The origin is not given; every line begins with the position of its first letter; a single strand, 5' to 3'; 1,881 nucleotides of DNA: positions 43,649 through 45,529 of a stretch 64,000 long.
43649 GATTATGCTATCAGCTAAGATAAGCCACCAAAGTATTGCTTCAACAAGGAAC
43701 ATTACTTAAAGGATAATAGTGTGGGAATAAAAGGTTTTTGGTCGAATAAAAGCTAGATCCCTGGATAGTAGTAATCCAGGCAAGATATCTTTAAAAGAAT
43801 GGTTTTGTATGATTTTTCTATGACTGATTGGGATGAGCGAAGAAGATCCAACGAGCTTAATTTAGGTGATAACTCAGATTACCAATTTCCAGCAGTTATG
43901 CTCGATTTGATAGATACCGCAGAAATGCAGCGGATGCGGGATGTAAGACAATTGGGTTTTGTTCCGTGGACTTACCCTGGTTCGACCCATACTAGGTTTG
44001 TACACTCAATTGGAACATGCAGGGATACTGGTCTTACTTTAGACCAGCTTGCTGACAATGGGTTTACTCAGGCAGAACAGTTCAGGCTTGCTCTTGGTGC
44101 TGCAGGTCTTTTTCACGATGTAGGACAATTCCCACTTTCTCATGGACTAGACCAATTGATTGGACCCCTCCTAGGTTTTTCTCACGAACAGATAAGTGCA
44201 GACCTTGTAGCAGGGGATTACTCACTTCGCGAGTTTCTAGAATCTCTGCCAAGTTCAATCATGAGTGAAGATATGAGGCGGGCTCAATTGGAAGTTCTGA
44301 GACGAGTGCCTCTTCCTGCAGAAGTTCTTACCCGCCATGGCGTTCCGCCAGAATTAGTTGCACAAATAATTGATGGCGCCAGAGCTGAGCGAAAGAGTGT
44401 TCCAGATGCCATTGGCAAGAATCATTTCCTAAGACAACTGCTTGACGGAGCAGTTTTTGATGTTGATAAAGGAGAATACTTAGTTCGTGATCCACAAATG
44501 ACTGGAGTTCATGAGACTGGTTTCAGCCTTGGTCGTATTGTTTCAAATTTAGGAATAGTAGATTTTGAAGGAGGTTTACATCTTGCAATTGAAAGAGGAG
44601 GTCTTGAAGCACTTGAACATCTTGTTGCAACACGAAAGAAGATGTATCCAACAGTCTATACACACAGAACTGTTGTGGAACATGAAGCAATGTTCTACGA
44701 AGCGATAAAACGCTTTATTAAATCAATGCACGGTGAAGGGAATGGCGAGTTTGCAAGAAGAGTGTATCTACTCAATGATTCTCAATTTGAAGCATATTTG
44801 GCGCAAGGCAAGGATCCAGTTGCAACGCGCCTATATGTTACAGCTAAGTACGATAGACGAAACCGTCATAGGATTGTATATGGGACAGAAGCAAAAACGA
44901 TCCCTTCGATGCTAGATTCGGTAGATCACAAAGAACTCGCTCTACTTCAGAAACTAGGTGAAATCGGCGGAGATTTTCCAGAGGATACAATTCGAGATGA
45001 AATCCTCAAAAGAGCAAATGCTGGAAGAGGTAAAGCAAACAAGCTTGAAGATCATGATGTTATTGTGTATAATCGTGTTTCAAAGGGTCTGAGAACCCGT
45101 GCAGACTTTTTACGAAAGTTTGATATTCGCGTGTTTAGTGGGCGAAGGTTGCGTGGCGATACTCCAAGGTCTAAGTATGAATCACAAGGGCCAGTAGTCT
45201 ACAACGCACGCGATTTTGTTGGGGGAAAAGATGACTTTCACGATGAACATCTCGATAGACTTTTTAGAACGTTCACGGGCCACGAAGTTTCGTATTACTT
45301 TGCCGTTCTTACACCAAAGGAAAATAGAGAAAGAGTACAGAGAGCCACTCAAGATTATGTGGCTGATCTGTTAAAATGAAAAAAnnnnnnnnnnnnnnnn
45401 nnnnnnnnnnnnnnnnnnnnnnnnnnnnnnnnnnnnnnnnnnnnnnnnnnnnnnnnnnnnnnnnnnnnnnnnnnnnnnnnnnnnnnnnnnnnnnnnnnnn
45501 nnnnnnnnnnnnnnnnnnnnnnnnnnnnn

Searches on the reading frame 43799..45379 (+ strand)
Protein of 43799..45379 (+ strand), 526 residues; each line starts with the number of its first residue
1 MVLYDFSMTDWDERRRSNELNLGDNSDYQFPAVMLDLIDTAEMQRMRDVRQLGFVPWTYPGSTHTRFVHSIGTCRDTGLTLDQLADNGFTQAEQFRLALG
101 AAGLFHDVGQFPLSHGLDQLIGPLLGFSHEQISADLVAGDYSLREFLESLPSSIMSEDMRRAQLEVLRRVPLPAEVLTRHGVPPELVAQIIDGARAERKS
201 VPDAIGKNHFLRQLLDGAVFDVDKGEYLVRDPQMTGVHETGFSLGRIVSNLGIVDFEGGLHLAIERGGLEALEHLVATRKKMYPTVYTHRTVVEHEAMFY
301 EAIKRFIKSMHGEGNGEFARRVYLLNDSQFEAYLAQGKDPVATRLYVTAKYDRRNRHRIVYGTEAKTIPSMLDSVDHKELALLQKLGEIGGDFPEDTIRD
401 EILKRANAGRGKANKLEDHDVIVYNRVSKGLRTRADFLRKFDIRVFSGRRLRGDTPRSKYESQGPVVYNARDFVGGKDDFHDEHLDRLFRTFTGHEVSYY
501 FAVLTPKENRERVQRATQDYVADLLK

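Call 3: search_protein_families(library=pfam, proteins=[window:43799-45379:+], max_evalue=0.01)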
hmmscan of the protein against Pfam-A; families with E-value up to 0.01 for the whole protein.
window:43799-45379:+ (526 aa): 2 families
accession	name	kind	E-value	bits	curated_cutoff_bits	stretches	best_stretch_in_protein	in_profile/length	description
PF19276.4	HD_assoc_2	-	3.4e-10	40.2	23.1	1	245-380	4-127/222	HD associated region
PF01966.28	HD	-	0.00066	20.4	22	1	68-144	3-73/116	HD domain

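Call 4: search_protein_families(library=ncbifam, proteins=[window:43799-45379:+], max_evalue=0.01)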
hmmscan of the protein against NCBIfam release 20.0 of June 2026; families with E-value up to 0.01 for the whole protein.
window:43799-45379:+ (526 aa): 0 families

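Call 15: list_cluster_members(proteins=[window:43799-45379:+, window:45385-46665:-, window:46668-47504:-, window:47516-48982:-, window:48983-50521:-, window:50573-51319:-])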
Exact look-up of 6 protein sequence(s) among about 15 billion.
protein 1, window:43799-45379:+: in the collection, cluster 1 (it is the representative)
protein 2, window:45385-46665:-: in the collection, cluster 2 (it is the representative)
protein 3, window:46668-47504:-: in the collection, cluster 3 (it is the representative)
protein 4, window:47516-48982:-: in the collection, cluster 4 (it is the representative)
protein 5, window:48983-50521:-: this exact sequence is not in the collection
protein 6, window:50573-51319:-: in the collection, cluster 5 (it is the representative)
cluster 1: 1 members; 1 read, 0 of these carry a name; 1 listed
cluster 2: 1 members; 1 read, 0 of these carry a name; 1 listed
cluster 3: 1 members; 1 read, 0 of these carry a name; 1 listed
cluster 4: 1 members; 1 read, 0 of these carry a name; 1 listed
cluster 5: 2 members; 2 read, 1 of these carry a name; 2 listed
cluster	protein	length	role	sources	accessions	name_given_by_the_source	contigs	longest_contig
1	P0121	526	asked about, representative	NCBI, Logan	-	-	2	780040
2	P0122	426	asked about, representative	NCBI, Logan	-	-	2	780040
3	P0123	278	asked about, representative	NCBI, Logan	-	-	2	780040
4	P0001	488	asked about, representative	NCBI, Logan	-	-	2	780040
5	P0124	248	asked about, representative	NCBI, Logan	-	-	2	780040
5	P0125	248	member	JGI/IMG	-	proliferating cell nuclear antigen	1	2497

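Call 18: search_solved_structures(query=window:43799-45379:+, max_evalue=0.01, show_alignments=1)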
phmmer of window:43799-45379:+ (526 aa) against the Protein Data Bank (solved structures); distinct sequences matched with E-value up to 0.01: 30.
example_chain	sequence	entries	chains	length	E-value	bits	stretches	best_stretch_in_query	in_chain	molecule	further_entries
2q14_A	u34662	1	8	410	1.9e-23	86.3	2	33-137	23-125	Phosphohydrolase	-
2o6i_A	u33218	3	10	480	2.5e-19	72.7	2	32-138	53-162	HD domain protein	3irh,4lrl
2hek_A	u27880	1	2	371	1.3e-15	60.5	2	35-137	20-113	Hypothetical protein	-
6pwy_A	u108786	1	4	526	1.7e-14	56.8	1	30-305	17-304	ZK177.8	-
5ao1_A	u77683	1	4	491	3.8e-13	52.3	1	32-133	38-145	DEOXYNUCLEOSIDE TRIPHOSPHATE TRIPHOSPHOHYDROLASE SAMHD1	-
8gb1_A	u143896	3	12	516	4.4e-13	52.1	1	32-133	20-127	Deoxynucleoside triphosphate triphosphohydrolase SAMHD1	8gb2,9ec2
6txc_A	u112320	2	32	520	4.6e-13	52.1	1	32-133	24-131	Deoxynucleoside triphosphate triphosphohydrolase SAMHD1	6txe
4q7h_A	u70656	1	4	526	4.6e-13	52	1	32-133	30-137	Deoxynucleoside triphosphate triphosphohydrolase SAMHD1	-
4mz7_A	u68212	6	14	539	5e-13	51.9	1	32-133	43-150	Deoxynucleoside triphosphate triphosphohydrolase SAMHD1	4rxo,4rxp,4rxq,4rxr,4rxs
6u6z_A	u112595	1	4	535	5e-13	51.9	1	32-133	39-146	Deoxynucleoside triphosphate triphosphohydrolase SAMHD1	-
5ao3_A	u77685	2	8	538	5.1e-13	51.9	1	32-133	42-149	DEOXYNUCLEOSIDE TRIPHOSPHATE TRIPHOSPHOHYDROLASE SAMHD1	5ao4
4bzc_A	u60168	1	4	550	5.1e-13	51.9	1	32-133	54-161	DEOXYNUCLEOSIDE TRIPHOSPHATE TRIPHOSPHOHYDROLASE SAMHD1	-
3u1n_A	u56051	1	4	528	5.2e-13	51.9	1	32-133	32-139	SAM domain and HD domain-containing protein 1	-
5ao0_A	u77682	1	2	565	5.9e-13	51.7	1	32-133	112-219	DEOXYNUCLEOSIDE TRIPHOSPHATE TRIPHOSPHOHYDROLASE SAMHD1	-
4qg4_A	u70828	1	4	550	6.9e-13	51.5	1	32-133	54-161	Deoxynucleoside triphosphate triphosphohydrolase SAMHD1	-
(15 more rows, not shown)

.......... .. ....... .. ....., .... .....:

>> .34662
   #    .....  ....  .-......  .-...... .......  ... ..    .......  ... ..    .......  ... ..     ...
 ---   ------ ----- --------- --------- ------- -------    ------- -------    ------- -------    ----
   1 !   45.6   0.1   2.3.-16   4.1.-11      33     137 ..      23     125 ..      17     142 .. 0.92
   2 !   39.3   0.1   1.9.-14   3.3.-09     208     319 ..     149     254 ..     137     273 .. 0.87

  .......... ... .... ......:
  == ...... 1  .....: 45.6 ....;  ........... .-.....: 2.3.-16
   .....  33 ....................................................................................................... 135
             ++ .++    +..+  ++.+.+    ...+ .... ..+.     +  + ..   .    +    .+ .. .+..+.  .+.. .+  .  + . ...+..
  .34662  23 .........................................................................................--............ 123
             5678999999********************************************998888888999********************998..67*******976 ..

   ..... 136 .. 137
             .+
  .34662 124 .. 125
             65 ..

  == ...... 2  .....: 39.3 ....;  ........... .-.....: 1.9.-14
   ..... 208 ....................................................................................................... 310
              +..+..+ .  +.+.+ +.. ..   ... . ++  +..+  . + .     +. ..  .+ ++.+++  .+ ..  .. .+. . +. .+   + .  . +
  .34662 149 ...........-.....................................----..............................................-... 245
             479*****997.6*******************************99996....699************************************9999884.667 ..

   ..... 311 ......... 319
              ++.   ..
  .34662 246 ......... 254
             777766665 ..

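Call 32: search_protein_families(library=padloc, proteins=[window:43799-45379:+], max_evalue=0.01)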
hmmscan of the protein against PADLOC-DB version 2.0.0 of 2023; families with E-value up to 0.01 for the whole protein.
window:43799-45379:+ (526 aa): 0 families

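Call 33: search_protein_families(library=phrogs, proteins=[window:43799-45379:+], max_evalue=0.001)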
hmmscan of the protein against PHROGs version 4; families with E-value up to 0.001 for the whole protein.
window:43799-45379:+ (526 aa): 1 family
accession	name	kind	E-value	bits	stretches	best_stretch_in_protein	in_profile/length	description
phrog_35128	-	unknown function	6e-11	42.9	1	32-299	23-304/511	-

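Call 40: search_solved_structures(query=A3, max_evalue=1, show_alignments=1)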
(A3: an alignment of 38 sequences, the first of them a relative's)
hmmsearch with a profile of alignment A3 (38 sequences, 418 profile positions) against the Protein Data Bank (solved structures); distinct sequences matched with E-value up to 1: 4.
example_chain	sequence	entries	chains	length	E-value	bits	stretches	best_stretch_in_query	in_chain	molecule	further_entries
2yzl_A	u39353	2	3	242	0.33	12.9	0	214-303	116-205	Phosphoribosylaminoimidazole-succinocarboxamide synthase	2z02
6alk_A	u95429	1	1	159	0.66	11.9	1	196-257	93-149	Fag s 1 pollen allergen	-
2lpx_A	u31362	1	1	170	0.85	11.5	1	196-260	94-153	Major strawberry allergen Fra a 1-E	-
4c9c_A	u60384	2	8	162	0.88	11.5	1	196-260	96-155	MAJOR STRAWBERRY ALLERGEN FRA A 1-E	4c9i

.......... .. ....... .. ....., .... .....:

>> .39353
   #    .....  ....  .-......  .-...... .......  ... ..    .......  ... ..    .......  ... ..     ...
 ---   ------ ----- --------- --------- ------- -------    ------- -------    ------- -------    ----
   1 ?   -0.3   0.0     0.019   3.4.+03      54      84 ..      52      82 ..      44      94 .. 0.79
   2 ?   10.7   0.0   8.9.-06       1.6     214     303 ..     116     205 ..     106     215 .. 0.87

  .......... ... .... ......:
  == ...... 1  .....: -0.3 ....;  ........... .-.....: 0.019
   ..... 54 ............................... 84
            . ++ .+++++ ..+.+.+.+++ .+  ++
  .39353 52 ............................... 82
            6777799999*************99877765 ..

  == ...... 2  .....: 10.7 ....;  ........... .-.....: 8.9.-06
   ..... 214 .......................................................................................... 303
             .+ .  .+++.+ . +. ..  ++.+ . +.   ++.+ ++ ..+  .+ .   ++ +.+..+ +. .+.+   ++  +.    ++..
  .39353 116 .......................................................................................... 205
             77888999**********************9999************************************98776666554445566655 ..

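Call 47: find_related_loci(query=window:43799-45379:+, collection=metagenome_contigs, flank=8000)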
Query window:43799-45379:+ (526 aa) in metagenome_contigs; peptide patterns used: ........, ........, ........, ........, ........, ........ (x = any residue, [..] = any of these).
65 stretches matched a pattern, but none encodes a relative of the query by tblastn (E <= 1e-3).

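Call 48: find_related_loci(query=A3, collection=viral_contigs, flank=8000)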
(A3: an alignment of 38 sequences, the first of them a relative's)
Query A3 (426 aa) in viral_contigs; peptide patterns used: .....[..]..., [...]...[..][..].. (x = any residue, [..] = any of these).
71 stretches matched a pattern, but none encodes a relative of the query by tblastn (E <= 1e-3).

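Call 50: predict_structure(alignment_id=A3)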
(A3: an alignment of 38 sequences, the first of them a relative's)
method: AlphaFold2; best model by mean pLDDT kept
length: 426 residues; sequences in the alignment: 38
mean_pLDDT: 95.6   pTM: 0.92
mean pLDDT of the five models: 95.6, 95.4, 94.6, 94.3, 94.1
residues with pLDDT >= 90: 399; 70-90: 25; 50-70: 2; < 50: 0
segments of 3 or more residues with pLDDT < 50: none
pLDDT, mean of each block of 10 residues (from residue 1): 84 96 98 92 90 98 98 98 98 98 98 92 96 96 96 96 92 96 98 97 96 97 91 90 96 97 98 97 95 96 97 96 95 95 97 95 97 97 98 97 96 96 90
secondary structure, 60 per line:
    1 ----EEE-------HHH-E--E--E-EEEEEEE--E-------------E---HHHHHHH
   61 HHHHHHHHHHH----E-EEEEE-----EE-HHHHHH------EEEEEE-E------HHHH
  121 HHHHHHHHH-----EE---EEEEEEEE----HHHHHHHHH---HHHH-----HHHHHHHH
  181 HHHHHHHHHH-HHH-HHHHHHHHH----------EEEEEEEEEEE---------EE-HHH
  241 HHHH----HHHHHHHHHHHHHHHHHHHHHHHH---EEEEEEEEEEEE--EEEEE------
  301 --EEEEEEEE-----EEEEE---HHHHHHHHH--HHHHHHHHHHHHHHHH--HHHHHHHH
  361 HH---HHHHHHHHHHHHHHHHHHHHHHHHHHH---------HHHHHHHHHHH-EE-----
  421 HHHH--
elements in order: E5-7 E27-33 H54-71 E78-82 H91-96 E103-108 H117-129 E140-147 H152-160 H164-167 H173-190 H196-204 E215-225 H238-244 H249-272 E276-287 E290-294 E303-310 E316-320 H324-332 H335-350 H353-362 H366-392 H402-412 H421-424

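Call 52: fold_search(model_id=the predicted structure, library=pdb)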
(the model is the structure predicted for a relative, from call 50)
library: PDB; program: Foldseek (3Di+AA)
matches with E <= 10: 103; with E <= 0.001: 36
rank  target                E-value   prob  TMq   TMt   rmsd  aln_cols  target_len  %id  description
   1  4o7l                  3.6e-09  1.00  0.43  0.76   9.2       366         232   14  SAICAR synthetase (Type-2) in complex with ADP (released 2014-12-31)
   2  2cnu                  6.0e-09  1.00  0.39  0.53  11.1       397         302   13  Atomic resolution structure of SAICAR-synthase from Saccharomyces cerevisiae complexed with aspartic acid (released 2006-06-07)
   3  4o7n                  8.5e-09  1.00  0.43  0.76   9.2       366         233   14  SAICAR synthetase (Type-2) in complex with ADP (released 2014-12-31)
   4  3u54_B                1.3e-08  1.00  0.43  0.78   9.5       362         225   13  Crystal structure (Type-1) of SAICAR synthetase from Pyrococcus horikoshii OT3 (released 2012-10-17)
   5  4o7z                  1.3e-08  1.00  0.42  0.75   9.6       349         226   13  SAICAR synthetase (Type-2) in complex with GMP (released 2014-12-31)
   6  4o82_B                1.5e-08  1.00  0.43  0.77   9.6       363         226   14  SAICAR synthetase (Type-1) in complex with ADP AND AMP in both chains (released 2014-12-31)
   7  1obd                  1.6e-08  1.00  0.42  0.58  11.2       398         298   14  SAICAR-synthase complexed with ATP (released 2003-03-06)
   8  1obg                  1.6e-08  1.00  0.44  0.59   7.6       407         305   14  SAICAR-synthase complexed with ATP (released 2003-03-06)
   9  4o7r                  2.2e-08  1.00  0.43  0.76   9.5       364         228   13  SAICAR synthetase (Type-2) in complex with UMP/UDP (released 2014-12-31)
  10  6yx3                  2.2e-08  1.00  0.46  0.63   7.9       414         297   14  Crystal structure of SAICAR Synthetase (PurC) from Mycobacterium abscessus in complex with ATP (released 2021-05-12)
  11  6yvq                  2.2e-08  1.00  0.44  0.61   8.3       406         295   14  Crystal structure of SAICAR Synthetase (PurC) from Mycobacterium abscessus in apo form (released 2021-05-12)
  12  4fgr_B                2.4e-08  1.00  0.42  0.74   5.5       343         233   16  X-Ray Structure of SAICAR Synthetase (PurC) from Streptococcus pneumoniae complexed with ADP and Mg2+ (released 2013-06-05)
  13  2ywv_A                2.7e-08  1.00  0.41  0.71   8.4       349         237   14  Crystal structure of SAICAR synthetase from Geobacillus kaustophilus (released 2007-10-23)
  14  2cnq                  2.7e-08  1.00  0.40  0.54  10.7       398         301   13  Atomic resolution structure of SAICAR-synthase from Saccharomyces cerevisiae complexed with ADP, AICAR, succinate (released 2006-06-08)
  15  3u55                  3.3e-08  1.00  0.42  0.76   9.2       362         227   14  Crystal structure (Type-2) of SAICAR synthetase from Pyrococcus horikoshii OT3 (released 2012-10-17)
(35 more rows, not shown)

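Call 59: search_protein_representatives(protein=window:43799-45379:+)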
Query: 526 residues. Proteins with E-value up to 0.001 (for the whole library): 9806; up to 1e-10: 3438; up to 1e-30: 20. The best 150 are listed.
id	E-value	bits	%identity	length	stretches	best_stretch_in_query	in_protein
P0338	3.3e-159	547.4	51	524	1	8-526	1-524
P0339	1.9e-139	482.3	46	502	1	21-525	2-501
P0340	6.6e-127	440.9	45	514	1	14-524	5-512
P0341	6.5e-108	378.2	42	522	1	9-526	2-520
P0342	6.1e-90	318.9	37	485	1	17-524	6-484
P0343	2.3e-89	317.0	37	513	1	14-524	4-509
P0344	2.7e-79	283.8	39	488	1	20-526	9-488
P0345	3.6e-75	270.2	37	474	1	52-516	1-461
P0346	2.5e-73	264.1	38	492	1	33-524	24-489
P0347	4.5e-73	263.3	34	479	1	28-521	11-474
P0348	1.1e-70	255.4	38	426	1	98-525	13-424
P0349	1.5e-68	248.4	39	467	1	28-521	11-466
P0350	6.3e-60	219.9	33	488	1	19-523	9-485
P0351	5.2e-59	216.9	32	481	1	18-518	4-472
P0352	2.0e-58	214.9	35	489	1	18-524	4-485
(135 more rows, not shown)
